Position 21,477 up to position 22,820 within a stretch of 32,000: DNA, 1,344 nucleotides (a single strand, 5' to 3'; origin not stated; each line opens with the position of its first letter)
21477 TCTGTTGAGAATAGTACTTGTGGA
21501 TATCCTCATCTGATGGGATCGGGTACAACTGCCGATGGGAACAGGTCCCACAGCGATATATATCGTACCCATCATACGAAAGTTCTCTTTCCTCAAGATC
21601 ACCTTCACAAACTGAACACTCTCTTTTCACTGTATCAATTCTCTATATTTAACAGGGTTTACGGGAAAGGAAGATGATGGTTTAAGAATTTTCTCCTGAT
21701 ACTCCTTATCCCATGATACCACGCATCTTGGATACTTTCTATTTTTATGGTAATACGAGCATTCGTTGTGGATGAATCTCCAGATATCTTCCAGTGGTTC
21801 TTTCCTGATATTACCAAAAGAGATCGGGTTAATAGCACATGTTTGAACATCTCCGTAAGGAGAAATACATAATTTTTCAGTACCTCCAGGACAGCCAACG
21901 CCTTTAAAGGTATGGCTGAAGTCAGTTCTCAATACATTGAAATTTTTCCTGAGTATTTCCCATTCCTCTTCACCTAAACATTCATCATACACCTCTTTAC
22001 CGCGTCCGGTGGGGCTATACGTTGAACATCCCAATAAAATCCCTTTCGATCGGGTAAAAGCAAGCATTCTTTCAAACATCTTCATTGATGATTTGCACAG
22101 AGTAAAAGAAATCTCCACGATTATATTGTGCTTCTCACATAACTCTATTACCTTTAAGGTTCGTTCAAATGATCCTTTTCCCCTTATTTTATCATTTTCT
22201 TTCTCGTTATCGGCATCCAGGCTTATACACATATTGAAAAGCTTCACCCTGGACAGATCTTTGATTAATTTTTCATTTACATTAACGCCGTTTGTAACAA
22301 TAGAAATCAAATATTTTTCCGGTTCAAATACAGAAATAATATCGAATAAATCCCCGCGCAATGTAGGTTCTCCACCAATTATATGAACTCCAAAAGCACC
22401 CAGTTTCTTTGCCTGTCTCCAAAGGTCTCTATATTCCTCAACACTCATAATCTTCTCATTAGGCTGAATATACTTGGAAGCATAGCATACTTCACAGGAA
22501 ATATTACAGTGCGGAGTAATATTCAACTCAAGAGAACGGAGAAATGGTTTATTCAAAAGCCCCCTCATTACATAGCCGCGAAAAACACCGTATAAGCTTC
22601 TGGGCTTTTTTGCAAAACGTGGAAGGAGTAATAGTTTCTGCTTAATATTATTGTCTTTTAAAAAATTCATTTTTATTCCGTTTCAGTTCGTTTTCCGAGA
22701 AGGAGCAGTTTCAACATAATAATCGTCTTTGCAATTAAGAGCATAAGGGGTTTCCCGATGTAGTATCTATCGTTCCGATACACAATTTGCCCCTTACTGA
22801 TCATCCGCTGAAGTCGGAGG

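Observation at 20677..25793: Radical SAM/SPASM enzyme translationally coupled to two unknown membrane proteins and flanked by methyltransferases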

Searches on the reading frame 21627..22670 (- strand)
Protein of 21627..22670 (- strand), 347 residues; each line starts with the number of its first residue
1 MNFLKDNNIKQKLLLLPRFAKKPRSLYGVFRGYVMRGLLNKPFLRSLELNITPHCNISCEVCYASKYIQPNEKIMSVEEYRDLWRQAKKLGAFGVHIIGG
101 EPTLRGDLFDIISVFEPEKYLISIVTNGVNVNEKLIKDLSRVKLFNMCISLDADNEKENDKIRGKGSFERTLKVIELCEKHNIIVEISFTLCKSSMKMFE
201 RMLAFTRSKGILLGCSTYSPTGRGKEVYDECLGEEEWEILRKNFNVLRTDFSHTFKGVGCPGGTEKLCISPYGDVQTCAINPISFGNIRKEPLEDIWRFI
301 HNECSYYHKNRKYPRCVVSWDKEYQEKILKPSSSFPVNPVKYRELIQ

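Call 4: search_protein_families(library=pfam, proteins=[window:21627-22670:-], max_evalue=0.01)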
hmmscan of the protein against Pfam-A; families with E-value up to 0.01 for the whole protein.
window:21627-22670:- (347 aa): 3 families
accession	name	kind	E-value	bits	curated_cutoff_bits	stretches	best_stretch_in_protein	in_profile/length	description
PF04055.27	Radical_SAM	-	7e-22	78.8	29.5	1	50-191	2-151/166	Radical SAM superfamily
PF13186.11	SPASM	-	9.5e-08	32.7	21.5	1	260-298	1-44/67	Iron-sulfur cluster-binding domain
PF13353.11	Fer4_12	-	5e-06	27.3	22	1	54-169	14-133/137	4Fe-4S single cluster domain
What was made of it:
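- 21627..22670 (-): Radical SAM enzyme 'rSAM347' with a twitch-like (truncated SPASM) C-terminal domain. It is a lineage-specific tailoring enzyme. Pfam Radical_SAM plus a partial SPASM hit (call 4).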

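Call 5: search_protein_families(library=ncbifam, proteins=[window:21627-22670:-], max_evalue=0.01)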
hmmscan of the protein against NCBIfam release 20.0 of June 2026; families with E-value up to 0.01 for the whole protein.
window:21627-22670:- (347 aa): 72 families (the best 25 are shown)
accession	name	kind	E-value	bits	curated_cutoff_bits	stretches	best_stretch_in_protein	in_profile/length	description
NF050035.1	rSAM_WgK_link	exception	2.9e-31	108.8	650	1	35-223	1-189/367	radical SAM/SPASM peptide maturase WgkB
TIGR04545.1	rSAM_ahbD_hemeb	equivalog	9.8e-30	104.1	500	2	50-246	5-203/339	heme b synthase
TIGR04055.1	rSAM_NirJ2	equivalog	2.8e-28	99.4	500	2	49-241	4-197/326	putative heme d1 biosynthesis radical SAM protein NirJ2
TIGR02668.1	moaA_archaeal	equivalog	2.2e-26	92.6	325.25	1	44-230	9-198/303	GTP 3',8-cyclase MoaA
TIGR03962.1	mycofact_rSAM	equivalog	3.5e-26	92.2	265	1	47-298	14-283/339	mycofactocin radical SAM maturase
TIGR04546.1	rSAM_ahbC_deAc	equivalog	1.2e-24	86.8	650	1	49-236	43-231/390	12,18-didecarboxysiroheme deacetylase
NF001199.0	PRK00164.2-1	equivalog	1.7e-24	86.6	231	1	44-214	11-183/308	GTP 3',8-cyclase MoaA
TIGR04053.2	TIGR04053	equivalog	1e-23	84.2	395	1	50-228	13-196/366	TIGR04053 family radical SAM/SPASM domain-containing protein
TIGR04054.1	rSAM_NirJ1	equivalog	1.4e-22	79.9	650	1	49-236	40-228/387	putative heme d1 biosynthesis radical SAM protein NirJ1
TIGR02109.1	PQQ_syn_pqqE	equivalog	3e-22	79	381.35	1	47-206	9-169/358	pyrroloquinoline quinone biosynthesis protein PqqE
TIGR04250.1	SCM_rSAM_ScmE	equivalog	4.4e-22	78.5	400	1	45-205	3-164/358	SynChlorMet cassette radical SAM/SPASM protein ScmE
NF045574.1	sacti_mat_StsB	exception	1.3e-21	77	625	1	40-208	91-258/466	StsB family radical SAM/SPASM domain sactipeptide maturase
TIGR02666.1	moaA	equivalog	1.4e-21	76.9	284.05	1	45-226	10-200/336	GTP 3',8-cyclase MoaA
TIGR04051.1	rSAM_NirJ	equivalog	2.8e-21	75.9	515.45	1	50-225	7-183/354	heme d1 biosynthesis radical SAM protein NirJ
TIGR04317.1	W_rSAM_matur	equivalog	3.5e-20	72.4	380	1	44-206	3-171/349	tungsten cofactor oxidoreductase radical SAM maturase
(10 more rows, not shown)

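Call 12: find_homologous_proteins(query=window:21627-22670:-, max_evalue=0.00001)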
Query window:21627-22670:- (347 aa): 61 proteins with E <= 0.00001 among 932 candidates.
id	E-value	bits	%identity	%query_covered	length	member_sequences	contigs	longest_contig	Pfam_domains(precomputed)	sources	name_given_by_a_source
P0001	1.4e-237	805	100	100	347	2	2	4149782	PF13186.12,PF04055.28,PF13353.12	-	-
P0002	8.1e-160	550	68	97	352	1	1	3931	PF13186.12,PF04055.28,PF13353.12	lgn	-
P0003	1.2e-76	276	41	95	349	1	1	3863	PF13186.12,PF04055.28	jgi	-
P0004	7.3e-71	257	39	95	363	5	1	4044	PF13186.12,PF04055.28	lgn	-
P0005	1.0e-70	257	40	95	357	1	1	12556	PF13186.12,PF04055.28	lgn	-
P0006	3.4e-69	252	39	98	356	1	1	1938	PF13186.12,PF04055.28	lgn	-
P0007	4.7e-63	231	36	97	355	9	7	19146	PF13186.12,PF04055.28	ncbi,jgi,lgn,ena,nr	ncbi:MAG TPA: hypothetical protein DCE80_10070 [Ignavibacteriales bacterium]|nr:hypothetical protein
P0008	1.9e-60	223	38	90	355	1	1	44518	PF13186.12,PF04055.28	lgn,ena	-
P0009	7.4e-60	221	35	94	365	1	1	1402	PF13186.12,PF04055.28,PF13353.12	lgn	-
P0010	1.1e-58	217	38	86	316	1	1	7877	PF13186.12,PF04055.28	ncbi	ncbi:MAG: radical SAM/SPASM domain-containing protein [bacterium]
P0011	4.6e-58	215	38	95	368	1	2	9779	PF13186.12,PF04055.28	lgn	-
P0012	6.6e-58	214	36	92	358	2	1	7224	PF13186.12,PF04055.28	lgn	-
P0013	7.5e-58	214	37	92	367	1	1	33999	PF13186.12,PF04055.28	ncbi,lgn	-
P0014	1.4e-57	213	37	95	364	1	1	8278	PF13186.12,PF04055.28,PF13353.12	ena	-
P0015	3.7e-55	205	39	78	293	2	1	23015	PF13186.12,PF04055.28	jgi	-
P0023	8.8e-52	194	35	92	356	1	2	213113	PF13186.12,PF04055.28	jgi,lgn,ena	-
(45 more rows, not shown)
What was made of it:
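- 21627..22670 (-): The family is rare, about 25 proteins at E<1e-34 (call 12).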

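Call 13: find_encoding_contigs(protein=P0001, flank=3000, max_places=3)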
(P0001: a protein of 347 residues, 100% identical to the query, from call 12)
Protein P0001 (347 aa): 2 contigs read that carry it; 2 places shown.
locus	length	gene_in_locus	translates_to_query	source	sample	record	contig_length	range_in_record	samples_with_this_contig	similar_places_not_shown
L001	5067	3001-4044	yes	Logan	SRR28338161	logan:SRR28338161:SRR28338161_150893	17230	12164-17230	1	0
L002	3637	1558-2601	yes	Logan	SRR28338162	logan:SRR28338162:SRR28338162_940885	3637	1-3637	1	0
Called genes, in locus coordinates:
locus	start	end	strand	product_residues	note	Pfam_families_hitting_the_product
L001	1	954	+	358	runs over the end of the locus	PF04055:Radical_SAM, PF13186:SPASM (weak)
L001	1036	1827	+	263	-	PF13489:Methyltransf_23 (weak), PF08241:Methyltransf_11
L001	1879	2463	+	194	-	-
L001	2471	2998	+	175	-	-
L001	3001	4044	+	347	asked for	PF04055:Radical_SAM, PF13353:Fer4_12 (weak), PF13186:SPASM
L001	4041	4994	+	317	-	PF13489:Methyltransf_23, PF07021:MetW (weak), PF08241:Methyltransf_11, PF08242:Methyltransf_12, PF13649:Methyltransf_25, PF13847:Methyltransf_31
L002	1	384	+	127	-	?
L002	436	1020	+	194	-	-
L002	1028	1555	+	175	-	-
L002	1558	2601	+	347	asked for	PF04055:Radical_SAM, PF13353:Fer4_12 (weak), PF13186:SPASM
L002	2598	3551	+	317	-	PF13489:Methyltransf_23, PF07021:MetW (weak), PF08241:Methyltransf_11, PF08242:Methyltransf_12, PF13649:Methyltransf_25, PF13847:Methyltransf_31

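Call 14: find_encoding_contigs(protein=P0007, flank=8000, max_places=4)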
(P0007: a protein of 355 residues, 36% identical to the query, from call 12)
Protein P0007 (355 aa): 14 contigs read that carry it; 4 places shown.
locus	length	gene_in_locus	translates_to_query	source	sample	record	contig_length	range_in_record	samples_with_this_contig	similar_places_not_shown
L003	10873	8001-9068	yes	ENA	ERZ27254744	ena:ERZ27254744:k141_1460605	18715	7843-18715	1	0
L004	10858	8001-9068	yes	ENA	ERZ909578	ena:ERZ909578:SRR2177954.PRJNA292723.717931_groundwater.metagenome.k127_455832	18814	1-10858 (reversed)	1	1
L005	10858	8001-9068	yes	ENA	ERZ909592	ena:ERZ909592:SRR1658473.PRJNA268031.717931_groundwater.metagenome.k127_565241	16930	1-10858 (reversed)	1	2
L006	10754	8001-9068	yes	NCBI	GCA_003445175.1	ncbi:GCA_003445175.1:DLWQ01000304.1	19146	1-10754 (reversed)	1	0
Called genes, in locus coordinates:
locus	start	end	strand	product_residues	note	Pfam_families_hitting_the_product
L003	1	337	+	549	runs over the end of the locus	-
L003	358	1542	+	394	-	PF01075:Glyco_transf_9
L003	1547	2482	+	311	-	PF13489:Methyltransf_23 (weak), PF08241:Methyltransf_11 (weak), PF13649:Methyltransf_25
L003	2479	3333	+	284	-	PF13489:Methyltransf_23, PF07021:MetW (weak), PF08241:Methyltransf_11, PF08242:Methyltransf_12, PF13649:Methyltransf_25, PF13847:Methyltransf_31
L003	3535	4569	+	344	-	PF04055:Radical_SAM, PF13353:Fer4_12 (weak)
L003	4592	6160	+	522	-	PF02310:B12-binding, PF04055:Radical_SAM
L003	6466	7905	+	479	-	PF02310:B12-binding, PF04055:Radical_SAM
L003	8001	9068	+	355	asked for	PF04055:Radical_SAM, PF13186:SPASM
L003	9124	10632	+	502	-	PF02310:B12-binding, PF04055:Radical_SAM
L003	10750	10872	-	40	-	?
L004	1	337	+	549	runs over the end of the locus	-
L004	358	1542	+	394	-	PF01075:Glyco_transf_9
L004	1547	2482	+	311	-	PF13489:Methyltransf_23 (weak), PF08241:Methyltransf_11 (weak), PF13649:Methyltransf_25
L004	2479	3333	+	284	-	PF13489:Methyltransf_23, PF07021:MetW (weak), PF08241:Methyltransf_11, PF08242:Methyltransf_12, PF13649:Methyltransf_25, PF13847:Methyltransf_31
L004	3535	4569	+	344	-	PF04055:Radical_SAM, PF13353:Fer4_12 (weak)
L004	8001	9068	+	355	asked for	PF04055:Radical_SAM, PF13186:SPASM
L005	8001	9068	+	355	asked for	PF04055:Radical_SAM, PF13186:SPASM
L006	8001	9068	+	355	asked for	PF04055:Radical_SAM, PF13186:SPASM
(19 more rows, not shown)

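Call 15: find_encoding_contigs(protein=P0023, flank=8000, max_places=2)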
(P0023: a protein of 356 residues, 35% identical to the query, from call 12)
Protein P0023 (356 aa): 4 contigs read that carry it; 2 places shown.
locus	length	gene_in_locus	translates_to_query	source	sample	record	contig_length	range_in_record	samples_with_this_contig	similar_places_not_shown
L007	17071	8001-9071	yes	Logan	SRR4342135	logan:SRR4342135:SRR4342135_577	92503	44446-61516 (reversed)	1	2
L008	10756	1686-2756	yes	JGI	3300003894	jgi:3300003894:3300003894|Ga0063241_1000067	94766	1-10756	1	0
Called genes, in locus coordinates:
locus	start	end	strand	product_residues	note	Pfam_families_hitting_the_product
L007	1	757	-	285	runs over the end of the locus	PF13292:DXP_synthase_N, PF00456:Transketolase_N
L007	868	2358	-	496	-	PF02310:B12-binding, PF04055:Radical_SAM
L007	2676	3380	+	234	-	PF00535:Glycos_transf_2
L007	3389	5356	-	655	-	PF02310:B12-binding, PF04055:Radical_SAM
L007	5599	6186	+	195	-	PF13580:SIS_2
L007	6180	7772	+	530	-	-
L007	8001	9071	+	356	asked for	PF04055:Radical_SAM, PF13186:SPASM (weak)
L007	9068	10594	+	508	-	PF02310:B12-binding, PF04055:Radical_SAM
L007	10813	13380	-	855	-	-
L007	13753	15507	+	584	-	PF02543:Carbam_trans_N, PF16861:Carbam_trans_C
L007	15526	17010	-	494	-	PF02310:B12-binding, PF04055:Radical_SAM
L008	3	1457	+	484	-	?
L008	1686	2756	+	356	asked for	PF04055:Radical_SAM, PF13186:SPASM (weak)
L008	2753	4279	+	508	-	PF02310:B12-binding, PF04055:Radical_SAM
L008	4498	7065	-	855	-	-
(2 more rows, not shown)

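Call 16: find_encoding_contigs(protein=P0002, flank=4000, max_places=2)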
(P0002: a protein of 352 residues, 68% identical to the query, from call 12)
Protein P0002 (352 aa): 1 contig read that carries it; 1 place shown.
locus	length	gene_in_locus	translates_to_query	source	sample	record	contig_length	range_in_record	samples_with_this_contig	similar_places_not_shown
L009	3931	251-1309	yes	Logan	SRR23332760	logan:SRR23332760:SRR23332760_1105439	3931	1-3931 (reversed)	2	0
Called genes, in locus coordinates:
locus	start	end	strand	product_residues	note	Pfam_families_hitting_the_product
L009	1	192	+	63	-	?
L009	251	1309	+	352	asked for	PF13353:Fer4_12 (weak), PF04055:Radical_SAM, PF13186:SPASM (weak)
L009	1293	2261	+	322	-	PF13489:Methyltransf_23, PF08241:Methyltransf_11, PF08242:Methyltransf_12 (weak), PF13649:Methyltransf_25, PF13847:Methyltransf_31 (weak)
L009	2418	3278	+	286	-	PF08003:Methyltransf_9 (weak), PF13489:Methyltransf_23, PF07021:MetW, PF13847:Methyltransf_31, PF08241:Methyltransf_11, PF08242:Methyltransf_12, PF13649:Methyltransf_25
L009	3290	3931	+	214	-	?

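Call 17: find_encoding_contigs(protein=P0005, flank=8000, max_places=2)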
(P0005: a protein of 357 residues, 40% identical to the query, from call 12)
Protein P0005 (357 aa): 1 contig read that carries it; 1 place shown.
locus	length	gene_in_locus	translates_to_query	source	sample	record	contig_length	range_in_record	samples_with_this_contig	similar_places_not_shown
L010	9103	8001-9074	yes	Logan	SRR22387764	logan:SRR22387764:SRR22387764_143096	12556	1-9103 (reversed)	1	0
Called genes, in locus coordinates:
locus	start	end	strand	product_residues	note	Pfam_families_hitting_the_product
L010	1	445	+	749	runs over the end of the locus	PF09586:YfhO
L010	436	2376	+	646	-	PF09852:DUF2079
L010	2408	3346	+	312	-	PF01075:Glyco_transf_9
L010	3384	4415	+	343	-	PF04055:Radical_SAM, PF13186:SPASM (weak)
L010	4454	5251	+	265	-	PF00456:Transketolase_N, PF13292:DXP_synthase_N, PF00676:E1_dh (faint)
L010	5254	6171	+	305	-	PF02779:Transket_pyr, PF02780:Transketolase_C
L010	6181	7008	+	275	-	PF05148:Methyltransf_8 (weak), PF13489:Methyltransf_23, PF01209:Ubie_methyltran (weak), PF13649:Methyltransf_25, PF13847:Methyltransf_31, PF08241:Methyltransf_11, PF08242:Methyltransf_12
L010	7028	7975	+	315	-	PF02353:CMAS (weak), PF13489:Methyltransf_23, PF08003:Methyltransf_9, PF07021:MetW (weak), PF13847:Methyltransf_31, PF08241:Methyltransf_11, PF08242:Methyltransf_12, PF13649:Methyltransf_25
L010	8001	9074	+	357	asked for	PF04055:Radical_SAM, PF13186:SPASM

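Call 18: find_encoding_contigs(protein=P0003, flank=4000, max_places=2)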
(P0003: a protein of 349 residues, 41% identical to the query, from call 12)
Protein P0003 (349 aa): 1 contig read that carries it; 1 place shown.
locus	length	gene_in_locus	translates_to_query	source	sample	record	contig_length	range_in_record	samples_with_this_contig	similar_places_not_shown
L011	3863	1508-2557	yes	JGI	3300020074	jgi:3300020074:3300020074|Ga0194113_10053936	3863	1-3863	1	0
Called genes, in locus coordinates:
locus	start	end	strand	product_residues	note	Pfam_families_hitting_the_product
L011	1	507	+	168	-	?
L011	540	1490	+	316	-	PF02353:CMAS (weak), PF05219:DREV (weak), PF13489:Methyltransf_23, PF07021:MetW, PF13847:Methyltransf_31, PF08241:Methyltransf_11, PF08242:Methyltransf_12, PF13649:Methyltransf_25, +1 more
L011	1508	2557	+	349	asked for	PF04055:Radical_SAM, PF13186:SPASM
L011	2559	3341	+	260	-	PF00535:Glycos_transf_2, PF10111:Glyco_tranf_2_2 (weak)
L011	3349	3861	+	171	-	?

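Call 30: search_solved_structures(query=window:21627-22670:-, max_evalue=0.001)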
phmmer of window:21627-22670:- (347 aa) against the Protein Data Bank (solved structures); distinct sequences matched with E-value up to 0.001: 10.
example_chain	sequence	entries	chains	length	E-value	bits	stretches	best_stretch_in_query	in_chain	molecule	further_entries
6efn_A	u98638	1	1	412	5.3e-11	45.3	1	43-200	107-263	Sporulation killing factor maturation protein SkfB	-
7tol_A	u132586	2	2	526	1.5e-09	40.5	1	48-181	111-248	glycerol dibiphytanyl glycerol tetraether - macrocyclic archaeol synthase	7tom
5v1q_A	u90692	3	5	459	1.5e-08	37.3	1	46-176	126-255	Radical SAM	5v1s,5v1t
5wgg_A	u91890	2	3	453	7e-06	28.5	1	37-172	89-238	Radical SAM domain protein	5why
7vob_C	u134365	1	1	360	1.4e-05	27.5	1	46-187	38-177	Cytosylglucuronate decarboxylase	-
7voc_C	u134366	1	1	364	1.5e-05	27.4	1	46-187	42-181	Cytosylglucuronate decarboxylase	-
1tv7_A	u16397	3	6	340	1.6e-05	27.3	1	39-165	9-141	Molybdenum cofactor biosynthesis protein A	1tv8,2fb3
2fb2_A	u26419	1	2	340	2.1e-05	26.9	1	39-165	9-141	Molybdenum cofactor biosynthesis protein A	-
8wm2_A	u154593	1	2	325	0.00024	23.4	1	49-153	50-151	Fe-S radical SAM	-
6c8v_A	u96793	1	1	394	0.00061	22.1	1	48-162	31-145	Coenzyme PQQ synthesis protein E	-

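Call 43: find_related_loci(query=A2, collection=metagenome_contigs, flank=6000)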
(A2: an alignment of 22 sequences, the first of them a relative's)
Query A2 (347 aa) in metagenome_contigs; peptide patterns used: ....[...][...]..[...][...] (x = any residue, [..] = any of these).
49 stretches matched a pattern; 14 encode a relative of the query (tblastn E <= 1e-3); 14 distinct loci.
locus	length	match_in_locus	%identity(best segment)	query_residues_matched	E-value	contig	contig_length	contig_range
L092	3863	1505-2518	41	10-342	7e-81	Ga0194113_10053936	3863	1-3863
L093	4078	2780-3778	39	23-345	2e-72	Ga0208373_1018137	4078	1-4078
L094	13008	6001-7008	37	21-345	6e-69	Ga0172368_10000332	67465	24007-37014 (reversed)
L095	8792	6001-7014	36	9-345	6e-69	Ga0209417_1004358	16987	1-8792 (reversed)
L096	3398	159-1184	37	2-337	6e-67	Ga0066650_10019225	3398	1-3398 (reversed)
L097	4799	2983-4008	37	2-337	8e-67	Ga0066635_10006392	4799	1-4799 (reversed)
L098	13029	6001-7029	33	4-341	5e-64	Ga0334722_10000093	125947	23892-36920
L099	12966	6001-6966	37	22-341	4e-63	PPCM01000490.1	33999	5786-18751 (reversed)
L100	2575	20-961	36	45-347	6e-63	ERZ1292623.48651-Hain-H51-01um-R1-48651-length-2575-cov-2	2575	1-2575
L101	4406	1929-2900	33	9-341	1e-61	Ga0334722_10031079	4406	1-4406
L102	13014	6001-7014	35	9-345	2e-66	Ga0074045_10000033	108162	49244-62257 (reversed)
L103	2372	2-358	41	236-345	4e-20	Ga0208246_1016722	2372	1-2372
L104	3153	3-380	36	220-344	4e-19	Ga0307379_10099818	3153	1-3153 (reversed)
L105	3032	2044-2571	27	40-211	5e-13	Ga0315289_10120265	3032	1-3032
